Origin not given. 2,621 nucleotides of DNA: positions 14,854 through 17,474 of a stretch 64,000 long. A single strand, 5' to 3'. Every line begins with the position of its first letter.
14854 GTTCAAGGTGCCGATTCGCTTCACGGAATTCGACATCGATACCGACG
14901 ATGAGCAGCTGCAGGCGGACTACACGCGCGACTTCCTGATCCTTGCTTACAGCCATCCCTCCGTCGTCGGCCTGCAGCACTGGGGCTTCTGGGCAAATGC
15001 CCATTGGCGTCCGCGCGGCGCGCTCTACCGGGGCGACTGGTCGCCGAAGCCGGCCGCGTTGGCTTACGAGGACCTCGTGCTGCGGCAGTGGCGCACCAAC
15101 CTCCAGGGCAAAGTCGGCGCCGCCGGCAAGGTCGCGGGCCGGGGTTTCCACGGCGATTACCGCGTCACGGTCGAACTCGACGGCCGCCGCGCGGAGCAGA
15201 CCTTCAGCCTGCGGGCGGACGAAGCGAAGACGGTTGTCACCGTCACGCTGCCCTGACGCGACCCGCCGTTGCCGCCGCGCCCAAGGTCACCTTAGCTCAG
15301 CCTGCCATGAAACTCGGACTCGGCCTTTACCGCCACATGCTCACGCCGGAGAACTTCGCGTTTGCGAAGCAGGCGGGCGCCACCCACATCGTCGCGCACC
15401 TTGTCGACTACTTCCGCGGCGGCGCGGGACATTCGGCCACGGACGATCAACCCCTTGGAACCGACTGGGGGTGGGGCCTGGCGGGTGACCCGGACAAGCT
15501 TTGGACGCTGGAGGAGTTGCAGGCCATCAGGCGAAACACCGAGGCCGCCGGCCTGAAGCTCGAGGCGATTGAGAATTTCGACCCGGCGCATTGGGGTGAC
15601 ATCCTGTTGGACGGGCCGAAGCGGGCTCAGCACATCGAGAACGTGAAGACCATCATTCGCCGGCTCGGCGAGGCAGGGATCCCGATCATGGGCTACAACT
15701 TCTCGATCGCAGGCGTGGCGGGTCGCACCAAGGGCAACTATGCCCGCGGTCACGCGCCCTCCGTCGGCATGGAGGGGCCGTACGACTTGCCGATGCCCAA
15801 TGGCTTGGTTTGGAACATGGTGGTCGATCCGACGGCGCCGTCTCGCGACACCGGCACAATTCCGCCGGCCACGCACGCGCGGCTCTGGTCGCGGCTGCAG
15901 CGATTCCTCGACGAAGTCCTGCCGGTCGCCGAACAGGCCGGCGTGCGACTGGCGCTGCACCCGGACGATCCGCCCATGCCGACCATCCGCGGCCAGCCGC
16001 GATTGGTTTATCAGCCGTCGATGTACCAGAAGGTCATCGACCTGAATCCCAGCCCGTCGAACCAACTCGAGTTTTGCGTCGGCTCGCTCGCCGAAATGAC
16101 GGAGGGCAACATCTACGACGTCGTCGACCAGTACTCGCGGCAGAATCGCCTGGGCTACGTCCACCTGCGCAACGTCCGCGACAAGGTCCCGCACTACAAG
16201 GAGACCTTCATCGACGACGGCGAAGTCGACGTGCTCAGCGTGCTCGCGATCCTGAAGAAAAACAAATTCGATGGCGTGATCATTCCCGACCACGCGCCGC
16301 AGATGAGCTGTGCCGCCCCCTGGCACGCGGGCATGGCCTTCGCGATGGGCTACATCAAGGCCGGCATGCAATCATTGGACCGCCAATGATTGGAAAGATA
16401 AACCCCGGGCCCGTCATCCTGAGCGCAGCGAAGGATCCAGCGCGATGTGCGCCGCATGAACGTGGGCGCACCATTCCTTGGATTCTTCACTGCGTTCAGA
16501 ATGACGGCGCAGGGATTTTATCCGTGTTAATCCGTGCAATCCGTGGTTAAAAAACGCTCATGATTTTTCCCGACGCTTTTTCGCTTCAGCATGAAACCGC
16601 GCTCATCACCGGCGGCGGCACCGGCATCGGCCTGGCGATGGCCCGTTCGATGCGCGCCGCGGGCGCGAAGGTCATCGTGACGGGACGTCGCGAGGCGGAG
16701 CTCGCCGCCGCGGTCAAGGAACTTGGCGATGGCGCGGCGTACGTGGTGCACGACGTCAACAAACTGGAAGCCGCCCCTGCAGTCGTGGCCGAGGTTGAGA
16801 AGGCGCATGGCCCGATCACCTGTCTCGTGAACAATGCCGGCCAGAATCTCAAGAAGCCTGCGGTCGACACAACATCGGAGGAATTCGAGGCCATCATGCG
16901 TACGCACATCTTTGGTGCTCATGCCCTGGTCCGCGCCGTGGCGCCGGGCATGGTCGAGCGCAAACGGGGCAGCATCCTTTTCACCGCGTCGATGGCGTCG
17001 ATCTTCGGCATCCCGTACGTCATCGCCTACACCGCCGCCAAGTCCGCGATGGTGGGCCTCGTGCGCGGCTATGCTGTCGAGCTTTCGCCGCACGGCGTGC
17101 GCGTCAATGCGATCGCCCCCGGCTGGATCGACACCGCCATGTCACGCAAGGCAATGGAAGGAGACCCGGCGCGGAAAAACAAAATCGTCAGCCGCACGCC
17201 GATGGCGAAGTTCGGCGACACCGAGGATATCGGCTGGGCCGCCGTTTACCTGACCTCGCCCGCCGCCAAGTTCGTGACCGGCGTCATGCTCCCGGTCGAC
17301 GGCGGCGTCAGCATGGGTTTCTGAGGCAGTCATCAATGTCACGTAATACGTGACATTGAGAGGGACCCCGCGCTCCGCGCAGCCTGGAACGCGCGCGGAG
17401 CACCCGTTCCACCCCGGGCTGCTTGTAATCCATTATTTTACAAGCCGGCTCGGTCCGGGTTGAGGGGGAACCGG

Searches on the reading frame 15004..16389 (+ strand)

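Call 7: search_protein_families(library=pfam, proteins=[window:15004-16389:+])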
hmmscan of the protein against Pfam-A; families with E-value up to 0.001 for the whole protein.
window:15004-16389:+ (461 aa): 2 families
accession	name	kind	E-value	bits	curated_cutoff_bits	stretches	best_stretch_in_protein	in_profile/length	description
PF03786.19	UxuA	-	7.1e-52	176.8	23.7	2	291-435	177-323/352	D-mannonate dehydratase (UxuA)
PF01261.30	AP_endonuc_2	-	5.7e-12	46.3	31.1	1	289-430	95-229/249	Xylose isomerase-like TIM barrel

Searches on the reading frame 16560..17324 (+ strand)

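Call 7: search_protein_families(library=pfam, proteins=[window:16560-17324:+])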
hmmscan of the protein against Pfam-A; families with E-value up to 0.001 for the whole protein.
window:16560-17324:+ (254 aa): 5 families
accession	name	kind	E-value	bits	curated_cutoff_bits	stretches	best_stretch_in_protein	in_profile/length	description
PF13561.12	adh_short_C2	-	6.9e-59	199.7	27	1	21-251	6-236/236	Enoyl-(Acyl carrier protein) reductase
PF00106.31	adh_short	-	2.3e-52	177.8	26.6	1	13-200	2-192/195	short chain dehydrogenase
PF08659.16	KR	-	1.2e-17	64.9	22.6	1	13-169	2-161/180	KR domain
PF23441.1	SDR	-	3.4e-09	36.9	27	1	9-251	5-256/258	SDR-like rossmann domain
PF00107.32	ADH_zinc_N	-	0.00035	21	31.8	1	22-94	1-67/129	Zinc-binding dehydrogenase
